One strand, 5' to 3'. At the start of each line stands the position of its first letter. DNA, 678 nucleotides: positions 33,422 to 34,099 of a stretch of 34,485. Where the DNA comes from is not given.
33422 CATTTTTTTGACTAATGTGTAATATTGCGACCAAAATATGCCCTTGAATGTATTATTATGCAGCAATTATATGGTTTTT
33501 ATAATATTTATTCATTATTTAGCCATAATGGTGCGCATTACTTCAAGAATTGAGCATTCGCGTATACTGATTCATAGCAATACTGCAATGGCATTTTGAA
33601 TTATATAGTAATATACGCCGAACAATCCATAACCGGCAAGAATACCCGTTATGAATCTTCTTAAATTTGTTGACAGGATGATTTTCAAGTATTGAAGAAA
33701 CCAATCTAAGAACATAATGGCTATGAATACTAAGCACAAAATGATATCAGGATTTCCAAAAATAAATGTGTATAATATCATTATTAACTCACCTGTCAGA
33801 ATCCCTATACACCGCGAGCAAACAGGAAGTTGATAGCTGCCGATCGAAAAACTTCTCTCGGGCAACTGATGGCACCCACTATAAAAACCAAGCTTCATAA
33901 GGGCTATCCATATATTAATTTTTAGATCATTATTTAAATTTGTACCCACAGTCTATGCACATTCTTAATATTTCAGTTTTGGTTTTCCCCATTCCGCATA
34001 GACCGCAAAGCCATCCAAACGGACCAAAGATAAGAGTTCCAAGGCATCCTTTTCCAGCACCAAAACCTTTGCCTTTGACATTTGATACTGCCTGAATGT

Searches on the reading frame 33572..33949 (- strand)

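Call 62: search_protein_families(library=pfam, proteins=[window:33572-33949:-], max_evalue=0.00001)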
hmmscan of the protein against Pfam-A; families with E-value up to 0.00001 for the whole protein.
window:33572-33949:- (125 aa): 1 family
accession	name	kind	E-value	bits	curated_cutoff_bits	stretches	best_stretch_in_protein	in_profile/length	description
PF09858.14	DUF2085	-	1.6e-27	96.2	25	1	26-110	1-88/90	Predicted membrane protein (DUF2085)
